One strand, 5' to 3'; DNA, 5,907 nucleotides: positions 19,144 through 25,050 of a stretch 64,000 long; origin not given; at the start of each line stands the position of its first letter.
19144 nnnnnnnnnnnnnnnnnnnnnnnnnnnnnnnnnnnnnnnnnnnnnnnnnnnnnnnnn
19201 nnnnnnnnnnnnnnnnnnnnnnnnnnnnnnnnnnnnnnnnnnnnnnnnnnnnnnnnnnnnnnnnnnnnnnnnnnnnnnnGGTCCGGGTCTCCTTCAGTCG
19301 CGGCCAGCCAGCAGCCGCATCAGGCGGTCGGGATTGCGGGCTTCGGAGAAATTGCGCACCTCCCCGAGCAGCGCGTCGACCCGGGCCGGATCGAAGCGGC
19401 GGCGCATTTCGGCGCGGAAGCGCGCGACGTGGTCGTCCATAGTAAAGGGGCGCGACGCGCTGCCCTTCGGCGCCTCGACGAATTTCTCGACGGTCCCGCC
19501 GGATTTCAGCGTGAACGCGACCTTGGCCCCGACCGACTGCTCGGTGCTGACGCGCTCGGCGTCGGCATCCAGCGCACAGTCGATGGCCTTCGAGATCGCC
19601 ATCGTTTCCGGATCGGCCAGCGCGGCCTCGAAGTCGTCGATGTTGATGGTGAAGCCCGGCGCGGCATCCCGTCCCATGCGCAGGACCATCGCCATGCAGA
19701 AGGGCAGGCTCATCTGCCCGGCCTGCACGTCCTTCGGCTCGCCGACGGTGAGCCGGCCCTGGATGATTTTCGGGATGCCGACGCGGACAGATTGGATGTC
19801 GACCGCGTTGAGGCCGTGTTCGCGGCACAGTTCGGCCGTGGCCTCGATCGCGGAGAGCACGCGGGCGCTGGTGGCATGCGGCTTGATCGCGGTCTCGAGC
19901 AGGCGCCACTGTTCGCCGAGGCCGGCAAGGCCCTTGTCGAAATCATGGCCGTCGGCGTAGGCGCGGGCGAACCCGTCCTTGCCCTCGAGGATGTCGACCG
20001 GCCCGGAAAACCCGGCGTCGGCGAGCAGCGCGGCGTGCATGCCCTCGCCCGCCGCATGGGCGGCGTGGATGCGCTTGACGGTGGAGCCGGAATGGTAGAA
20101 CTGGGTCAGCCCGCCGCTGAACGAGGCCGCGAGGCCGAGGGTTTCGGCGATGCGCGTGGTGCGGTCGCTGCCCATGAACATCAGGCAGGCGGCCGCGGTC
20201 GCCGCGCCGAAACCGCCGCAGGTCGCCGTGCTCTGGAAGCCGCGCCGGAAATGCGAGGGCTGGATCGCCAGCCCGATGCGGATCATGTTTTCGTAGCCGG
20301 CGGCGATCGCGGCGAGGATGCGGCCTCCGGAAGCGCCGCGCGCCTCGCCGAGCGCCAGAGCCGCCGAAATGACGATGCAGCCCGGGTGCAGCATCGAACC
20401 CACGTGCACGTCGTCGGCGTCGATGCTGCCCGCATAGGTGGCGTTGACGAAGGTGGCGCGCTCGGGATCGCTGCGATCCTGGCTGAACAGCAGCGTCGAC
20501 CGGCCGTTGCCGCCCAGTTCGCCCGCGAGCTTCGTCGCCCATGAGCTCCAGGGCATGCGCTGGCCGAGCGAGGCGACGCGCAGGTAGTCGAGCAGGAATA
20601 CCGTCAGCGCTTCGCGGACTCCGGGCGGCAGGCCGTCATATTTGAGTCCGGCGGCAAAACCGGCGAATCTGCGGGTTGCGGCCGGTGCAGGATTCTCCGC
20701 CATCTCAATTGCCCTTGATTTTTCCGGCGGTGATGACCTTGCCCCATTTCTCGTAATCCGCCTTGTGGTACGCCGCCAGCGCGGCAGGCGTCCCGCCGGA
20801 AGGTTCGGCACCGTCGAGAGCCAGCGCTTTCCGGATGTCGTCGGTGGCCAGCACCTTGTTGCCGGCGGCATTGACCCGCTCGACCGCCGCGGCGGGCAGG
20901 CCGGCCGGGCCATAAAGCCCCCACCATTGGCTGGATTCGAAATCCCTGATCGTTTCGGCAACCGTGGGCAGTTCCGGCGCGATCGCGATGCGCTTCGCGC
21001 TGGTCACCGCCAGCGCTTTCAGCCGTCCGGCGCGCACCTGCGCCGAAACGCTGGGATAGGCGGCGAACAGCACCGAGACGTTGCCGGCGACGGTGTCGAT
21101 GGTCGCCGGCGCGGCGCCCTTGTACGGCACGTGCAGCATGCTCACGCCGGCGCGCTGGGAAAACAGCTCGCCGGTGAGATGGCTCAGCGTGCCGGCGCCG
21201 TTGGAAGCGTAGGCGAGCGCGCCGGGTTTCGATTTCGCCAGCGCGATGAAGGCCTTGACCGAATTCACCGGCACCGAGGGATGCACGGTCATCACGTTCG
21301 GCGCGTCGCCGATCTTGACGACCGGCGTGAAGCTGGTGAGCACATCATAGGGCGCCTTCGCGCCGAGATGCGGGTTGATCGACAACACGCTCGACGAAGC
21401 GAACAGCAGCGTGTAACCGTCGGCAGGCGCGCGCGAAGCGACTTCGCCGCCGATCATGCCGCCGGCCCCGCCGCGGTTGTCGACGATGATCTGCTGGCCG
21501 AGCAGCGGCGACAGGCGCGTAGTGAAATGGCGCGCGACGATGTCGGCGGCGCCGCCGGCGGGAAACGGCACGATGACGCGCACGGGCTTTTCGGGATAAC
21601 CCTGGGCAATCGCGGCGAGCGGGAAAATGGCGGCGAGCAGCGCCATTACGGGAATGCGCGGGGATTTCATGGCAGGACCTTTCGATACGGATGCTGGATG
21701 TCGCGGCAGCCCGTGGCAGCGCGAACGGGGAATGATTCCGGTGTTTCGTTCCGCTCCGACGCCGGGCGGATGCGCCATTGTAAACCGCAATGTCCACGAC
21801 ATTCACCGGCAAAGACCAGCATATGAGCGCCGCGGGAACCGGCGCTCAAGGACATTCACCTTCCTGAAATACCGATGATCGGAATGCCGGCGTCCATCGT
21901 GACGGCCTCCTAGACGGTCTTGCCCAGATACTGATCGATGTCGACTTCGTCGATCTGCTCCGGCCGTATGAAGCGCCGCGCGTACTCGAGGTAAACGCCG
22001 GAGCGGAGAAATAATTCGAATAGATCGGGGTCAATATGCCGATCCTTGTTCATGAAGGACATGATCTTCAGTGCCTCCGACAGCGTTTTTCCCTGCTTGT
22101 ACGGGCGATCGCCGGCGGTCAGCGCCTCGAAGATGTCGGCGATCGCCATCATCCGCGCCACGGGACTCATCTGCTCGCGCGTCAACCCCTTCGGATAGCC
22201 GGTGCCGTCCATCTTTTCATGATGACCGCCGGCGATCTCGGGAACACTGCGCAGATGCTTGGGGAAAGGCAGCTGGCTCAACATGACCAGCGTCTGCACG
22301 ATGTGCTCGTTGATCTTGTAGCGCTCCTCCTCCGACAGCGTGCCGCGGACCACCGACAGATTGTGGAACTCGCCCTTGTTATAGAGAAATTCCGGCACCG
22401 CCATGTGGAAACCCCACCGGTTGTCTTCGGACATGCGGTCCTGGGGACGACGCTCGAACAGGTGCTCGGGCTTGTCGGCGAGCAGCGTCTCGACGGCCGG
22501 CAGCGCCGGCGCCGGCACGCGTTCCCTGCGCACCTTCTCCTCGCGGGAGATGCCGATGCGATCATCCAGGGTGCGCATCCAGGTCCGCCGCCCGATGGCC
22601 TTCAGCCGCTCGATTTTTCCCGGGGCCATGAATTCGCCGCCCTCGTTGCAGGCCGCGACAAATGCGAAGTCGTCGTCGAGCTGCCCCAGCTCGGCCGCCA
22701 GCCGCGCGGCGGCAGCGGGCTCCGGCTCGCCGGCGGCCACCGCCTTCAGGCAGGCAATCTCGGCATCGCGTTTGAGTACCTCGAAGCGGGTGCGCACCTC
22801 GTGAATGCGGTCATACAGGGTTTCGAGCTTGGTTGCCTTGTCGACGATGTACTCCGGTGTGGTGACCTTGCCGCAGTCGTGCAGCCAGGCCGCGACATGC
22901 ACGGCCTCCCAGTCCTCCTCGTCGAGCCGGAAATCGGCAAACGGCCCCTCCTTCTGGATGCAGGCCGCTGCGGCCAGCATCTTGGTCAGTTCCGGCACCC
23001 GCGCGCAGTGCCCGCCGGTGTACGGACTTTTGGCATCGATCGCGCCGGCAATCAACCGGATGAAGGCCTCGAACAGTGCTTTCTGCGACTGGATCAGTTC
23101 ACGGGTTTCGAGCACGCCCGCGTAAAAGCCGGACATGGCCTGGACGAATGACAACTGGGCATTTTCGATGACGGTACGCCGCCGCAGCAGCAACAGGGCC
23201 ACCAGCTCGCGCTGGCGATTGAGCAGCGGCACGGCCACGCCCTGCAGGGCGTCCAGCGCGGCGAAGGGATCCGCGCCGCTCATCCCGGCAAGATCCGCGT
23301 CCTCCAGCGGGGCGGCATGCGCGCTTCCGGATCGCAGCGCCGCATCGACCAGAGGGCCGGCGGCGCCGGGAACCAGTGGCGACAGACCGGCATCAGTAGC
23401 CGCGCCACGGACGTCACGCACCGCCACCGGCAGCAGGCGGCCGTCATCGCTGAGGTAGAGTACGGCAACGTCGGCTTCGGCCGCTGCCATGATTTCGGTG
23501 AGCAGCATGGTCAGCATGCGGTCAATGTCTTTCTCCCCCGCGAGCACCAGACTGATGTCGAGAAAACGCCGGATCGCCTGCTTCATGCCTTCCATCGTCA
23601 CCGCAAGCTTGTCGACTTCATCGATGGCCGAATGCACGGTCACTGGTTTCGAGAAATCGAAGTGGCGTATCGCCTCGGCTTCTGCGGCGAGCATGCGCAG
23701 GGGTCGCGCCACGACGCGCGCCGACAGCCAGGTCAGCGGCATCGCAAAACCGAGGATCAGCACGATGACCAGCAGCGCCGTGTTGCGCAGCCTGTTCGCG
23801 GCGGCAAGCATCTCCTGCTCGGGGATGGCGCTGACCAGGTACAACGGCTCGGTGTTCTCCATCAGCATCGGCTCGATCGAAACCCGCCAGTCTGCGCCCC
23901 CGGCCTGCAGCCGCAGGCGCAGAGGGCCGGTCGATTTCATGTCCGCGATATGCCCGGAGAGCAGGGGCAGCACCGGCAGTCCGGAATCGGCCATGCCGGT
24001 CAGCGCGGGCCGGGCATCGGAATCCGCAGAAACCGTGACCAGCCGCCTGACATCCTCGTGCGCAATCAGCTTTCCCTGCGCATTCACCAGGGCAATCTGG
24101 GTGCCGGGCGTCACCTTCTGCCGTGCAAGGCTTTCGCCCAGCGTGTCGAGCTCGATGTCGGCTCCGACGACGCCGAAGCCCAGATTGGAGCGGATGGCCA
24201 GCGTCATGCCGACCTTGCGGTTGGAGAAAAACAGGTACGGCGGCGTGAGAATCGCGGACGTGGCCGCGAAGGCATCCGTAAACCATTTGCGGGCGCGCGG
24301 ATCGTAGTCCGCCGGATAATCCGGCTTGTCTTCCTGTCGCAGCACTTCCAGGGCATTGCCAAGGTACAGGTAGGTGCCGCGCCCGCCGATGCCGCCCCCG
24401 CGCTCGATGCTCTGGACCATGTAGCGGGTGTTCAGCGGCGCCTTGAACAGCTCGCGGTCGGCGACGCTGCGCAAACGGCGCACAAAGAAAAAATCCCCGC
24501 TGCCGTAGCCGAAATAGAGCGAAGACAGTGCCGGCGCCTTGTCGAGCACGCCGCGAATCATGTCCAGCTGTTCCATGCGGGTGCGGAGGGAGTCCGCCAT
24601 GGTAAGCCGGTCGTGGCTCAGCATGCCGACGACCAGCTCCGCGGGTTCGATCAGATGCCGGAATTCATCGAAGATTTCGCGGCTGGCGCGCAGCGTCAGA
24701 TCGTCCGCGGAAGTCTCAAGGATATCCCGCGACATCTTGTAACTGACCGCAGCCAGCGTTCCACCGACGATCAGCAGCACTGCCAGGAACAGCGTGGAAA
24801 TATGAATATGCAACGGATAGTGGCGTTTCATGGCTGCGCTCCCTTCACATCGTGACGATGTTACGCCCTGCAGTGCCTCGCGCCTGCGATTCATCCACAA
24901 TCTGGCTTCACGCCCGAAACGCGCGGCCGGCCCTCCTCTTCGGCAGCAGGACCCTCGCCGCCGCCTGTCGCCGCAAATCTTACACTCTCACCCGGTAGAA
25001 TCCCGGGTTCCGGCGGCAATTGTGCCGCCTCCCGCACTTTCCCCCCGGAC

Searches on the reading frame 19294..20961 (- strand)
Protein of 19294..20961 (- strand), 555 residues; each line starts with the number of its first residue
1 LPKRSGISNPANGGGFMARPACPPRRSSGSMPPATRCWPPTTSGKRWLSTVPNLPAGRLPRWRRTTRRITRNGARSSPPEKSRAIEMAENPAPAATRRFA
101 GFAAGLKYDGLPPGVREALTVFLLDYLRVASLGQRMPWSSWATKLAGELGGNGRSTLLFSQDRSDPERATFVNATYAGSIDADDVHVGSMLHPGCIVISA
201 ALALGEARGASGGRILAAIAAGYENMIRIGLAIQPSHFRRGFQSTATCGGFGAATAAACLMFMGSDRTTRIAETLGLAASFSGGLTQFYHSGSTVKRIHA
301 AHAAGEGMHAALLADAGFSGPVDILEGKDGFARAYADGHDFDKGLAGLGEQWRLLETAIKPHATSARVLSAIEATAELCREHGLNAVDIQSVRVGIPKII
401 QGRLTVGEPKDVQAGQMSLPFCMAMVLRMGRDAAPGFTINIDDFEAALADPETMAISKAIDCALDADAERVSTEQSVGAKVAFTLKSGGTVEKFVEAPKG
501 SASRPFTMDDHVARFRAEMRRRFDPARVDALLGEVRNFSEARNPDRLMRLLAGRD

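Call 85: search_protein_families(library=pfam, proteins=[window:19294-20961:-], max_evalue=0.001)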
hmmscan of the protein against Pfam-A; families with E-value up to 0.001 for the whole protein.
window:19294-20961:- (555 aa): 2 families
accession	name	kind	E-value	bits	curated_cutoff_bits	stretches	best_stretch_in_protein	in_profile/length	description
PF03972.19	MmgE_PrpD_N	-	1.1e-55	188.9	32.1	1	97-342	1-242/244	MmgE/PrpD N-terminal domain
PF19305.4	MmgE_PrpD_C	-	2.4e-20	73.5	32.1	1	368-530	7-165/173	MmgE/PrpD C-terminal domain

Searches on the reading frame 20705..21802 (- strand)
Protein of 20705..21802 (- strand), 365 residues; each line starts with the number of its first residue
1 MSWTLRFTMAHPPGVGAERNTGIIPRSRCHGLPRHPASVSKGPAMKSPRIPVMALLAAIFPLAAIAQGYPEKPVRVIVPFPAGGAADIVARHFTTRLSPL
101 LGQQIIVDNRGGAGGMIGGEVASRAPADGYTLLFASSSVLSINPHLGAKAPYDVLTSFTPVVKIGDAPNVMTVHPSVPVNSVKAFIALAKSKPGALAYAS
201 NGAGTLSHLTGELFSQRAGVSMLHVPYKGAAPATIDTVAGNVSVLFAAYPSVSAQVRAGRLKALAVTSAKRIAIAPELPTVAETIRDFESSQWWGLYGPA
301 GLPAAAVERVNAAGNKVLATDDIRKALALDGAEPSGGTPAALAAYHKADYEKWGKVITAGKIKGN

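Call 85: search_protein_families(library=pfam, proteins=[window:20705-21802:-], max_evalue=0.001)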
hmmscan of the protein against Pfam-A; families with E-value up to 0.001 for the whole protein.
window:20705-21802:- (365 aa): 1 family
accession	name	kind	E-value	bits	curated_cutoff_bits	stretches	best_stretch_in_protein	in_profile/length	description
PF03401.19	TctC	-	2e-60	205.1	27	1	89-359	1-271/274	Tripartite tricarboxylate transporter family receptor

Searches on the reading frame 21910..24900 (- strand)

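Call 85: search_protein_families(library=pfam, proteins=[window:21910-24900:-], max_evalue=0.001)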
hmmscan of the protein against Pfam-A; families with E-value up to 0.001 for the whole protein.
window:21910-24900:- (996 aa): 4 families
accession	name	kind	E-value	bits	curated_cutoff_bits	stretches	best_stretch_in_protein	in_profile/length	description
PF13487.12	HD_5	-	2.8e-50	170.8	27.2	1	802-960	2-170/170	HD domain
PF01966.28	HD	-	6.7e-11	42.9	22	1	630-719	3-80/116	HD domain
PF02743.24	dCache_1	-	2.7e-09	37.3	45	1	195-290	89-191/240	Cache domain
PF00672.30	HAMP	-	3.9e-07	30.7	25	1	393-444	2-52/53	HAMP domain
